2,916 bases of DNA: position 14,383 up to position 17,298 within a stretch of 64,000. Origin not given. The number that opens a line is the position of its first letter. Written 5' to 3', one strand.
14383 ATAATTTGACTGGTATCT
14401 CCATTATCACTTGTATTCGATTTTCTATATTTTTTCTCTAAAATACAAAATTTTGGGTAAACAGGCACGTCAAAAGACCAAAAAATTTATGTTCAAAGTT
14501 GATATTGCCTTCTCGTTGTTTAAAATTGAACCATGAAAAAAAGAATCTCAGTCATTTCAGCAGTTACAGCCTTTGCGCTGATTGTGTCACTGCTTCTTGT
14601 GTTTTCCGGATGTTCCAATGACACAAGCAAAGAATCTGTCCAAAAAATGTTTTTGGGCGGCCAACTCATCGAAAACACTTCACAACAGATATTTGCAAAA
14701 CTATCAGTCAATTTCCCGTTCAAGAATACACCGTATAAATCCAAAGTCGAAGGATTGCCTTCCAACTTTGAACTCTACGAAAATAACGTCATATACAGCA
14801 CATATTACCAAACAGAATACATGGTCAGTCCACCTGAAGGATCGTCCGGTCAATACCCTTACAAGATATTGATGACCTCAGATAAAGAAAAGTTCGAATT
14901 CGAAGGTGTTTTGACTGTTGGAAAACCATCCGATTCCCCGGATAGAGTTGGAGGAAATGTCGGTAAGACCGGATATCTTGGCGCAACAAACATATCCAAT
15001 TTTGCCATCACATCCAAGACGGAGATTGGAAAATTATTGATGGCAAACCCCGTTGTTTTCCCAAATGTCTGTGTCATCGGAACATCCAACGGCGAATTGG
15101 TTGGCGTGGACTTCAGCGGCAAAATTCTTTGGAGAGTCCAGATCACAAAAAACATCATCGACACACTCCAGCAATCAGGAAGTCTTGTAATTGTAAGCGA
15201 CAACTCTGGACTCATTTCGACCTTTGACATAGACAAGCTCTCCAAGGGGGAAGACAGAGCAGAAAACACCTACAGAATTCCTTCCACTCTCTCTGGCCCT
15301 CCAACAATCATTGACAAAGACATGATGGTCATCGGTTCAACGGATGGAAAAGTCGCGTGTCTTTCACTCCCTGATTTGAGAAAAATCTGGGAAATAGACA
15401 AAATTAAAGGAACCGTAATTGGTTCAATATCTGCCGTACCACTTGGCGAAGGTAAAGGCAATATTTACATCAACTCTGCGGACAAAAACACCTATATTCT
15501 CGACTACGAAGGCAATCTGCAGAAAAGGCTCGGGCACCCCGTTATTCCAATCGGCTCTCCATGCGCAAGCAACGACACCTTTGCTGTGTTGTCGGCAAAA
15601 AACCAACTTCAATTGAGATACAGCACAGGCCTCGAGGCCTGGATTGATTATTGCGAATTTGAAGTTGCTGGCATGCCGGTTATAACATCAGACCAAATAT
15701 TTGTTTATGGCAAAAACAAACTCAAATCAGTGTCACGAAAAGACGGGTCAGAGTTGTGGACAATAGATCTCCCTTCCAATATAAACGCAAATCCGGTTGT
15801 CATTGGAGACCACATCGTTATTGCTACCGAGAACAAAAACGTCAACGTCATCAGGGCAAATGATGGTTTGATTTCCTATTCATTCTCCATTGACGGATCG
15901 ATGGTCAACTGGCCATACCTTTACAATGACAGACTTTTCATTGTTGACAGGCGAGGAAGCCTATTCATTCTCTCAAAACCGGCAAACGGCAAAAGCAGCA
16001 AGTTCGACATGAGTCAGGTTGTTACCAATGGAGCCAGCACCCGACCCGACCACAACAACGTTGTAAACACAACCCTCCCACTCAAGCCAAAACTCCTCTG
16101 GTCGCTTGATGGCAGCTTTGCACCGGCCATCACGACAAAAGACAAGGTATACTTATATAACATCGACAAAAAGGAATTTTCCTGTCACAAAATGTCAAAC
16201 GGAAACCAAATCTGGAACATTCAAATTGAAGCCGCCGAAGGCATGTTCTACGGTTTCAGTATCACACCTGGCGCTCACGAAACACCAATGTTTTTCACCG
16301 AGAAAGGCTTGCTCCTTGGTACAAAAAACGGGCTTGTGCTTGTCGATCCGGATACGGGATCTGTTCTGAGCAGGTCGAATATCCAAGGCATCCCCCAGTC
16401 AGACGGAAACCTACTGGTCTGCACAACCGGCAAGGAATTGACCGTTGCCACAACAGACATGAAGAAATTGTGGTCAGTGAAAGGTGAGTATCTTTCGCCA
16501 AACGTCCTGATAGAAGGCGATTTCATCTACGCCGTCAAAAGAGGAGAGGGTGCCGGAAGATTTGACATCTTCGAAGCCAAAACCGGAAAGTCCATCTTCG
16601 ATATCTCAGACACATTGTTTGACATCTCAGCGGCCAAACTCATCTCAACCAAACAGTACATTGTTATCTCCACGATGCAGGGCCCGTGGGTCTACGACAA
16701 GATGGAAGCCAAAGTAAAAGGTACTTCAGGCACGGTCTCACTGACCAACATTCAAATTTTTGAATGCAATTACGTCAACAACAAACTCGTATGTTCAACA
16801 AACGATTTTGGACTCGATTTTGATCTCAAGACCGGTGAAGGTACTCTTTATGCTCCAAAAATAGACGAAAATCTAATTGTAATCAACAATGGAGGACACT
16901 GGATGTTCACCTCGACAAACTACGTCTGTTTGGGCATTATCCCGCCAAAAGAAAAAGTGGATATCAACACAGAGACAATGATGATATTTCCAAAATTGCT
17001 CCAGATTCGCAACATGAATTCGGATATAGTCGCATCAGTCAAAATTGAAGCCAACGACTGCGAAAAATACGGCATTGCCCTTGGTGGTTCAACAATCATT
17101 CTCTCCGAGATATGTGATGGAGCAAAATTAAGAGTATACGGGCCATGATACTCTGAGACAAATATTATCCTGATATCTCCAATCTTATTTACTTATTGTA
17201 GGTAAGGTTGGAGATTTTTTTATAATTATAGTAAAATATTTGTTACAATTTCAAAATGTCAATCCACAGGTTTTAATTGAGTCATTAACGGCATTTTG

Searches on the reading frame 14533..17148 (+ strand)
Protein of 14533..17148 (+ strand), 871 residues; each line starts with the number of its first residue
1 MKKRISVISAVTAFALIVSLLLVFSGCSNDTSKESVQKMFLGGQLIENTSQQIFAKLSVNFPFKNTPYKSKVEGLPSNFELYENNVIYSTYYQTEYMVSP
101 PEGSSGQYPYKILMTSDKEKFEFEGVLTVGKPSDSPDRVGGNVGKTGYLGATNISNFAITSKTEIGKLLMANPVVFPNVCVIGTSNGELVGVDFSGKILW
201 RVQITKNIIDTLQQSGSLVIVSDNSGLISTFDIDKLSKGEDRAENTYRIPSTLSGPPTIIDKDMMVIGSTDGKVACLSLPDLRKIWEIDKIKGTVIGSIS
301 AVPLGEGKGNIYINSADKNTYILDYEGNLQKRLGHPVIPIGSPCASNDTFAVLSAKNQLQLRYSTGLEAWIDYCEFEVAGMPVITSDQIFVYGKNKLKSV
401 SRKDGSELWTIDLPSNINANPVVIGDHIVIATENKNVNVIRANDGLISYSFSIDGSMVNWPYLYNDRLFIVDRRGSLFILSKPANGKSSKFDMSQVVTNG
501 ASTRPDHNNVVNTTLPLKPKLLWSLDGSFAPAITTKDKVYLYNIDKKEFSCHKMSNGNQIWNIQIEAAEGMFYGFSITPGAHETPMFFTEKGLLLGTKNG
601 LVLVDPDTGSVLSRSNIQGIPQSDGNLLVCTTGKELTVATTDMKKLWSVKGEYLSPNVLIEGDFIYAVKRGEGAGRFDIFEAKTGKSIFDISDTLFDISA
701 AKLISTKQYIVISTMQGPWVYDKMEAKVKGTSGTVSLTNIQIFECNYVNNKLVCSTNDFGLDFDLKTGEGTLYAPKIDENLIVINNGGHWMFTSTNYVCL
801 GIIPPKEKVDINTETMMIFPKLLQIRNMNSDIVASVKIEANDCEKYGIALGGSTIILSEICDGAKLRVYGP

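Call 27: search_protein_families(library=pfam, proteins=[window:14533-17148:+], max_evalue=0.001)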
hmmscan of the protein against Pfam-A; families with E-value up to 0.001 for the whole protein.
window:14533-17148:+ (871 aa): 2 families
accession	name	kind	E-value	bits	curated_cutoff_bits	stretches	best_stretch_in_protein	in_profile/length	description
PF13570.13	Beta-prop_ACSF4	-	5.4e-27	95.5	133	2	214-489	17-296/329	Beta-alanine-activating enzyme, beta-propeller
PF13360.13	PQQ_2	-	2.1e-23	83.7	27.6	2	174-371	30-232/233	Outer membrane protein assembly factor BamB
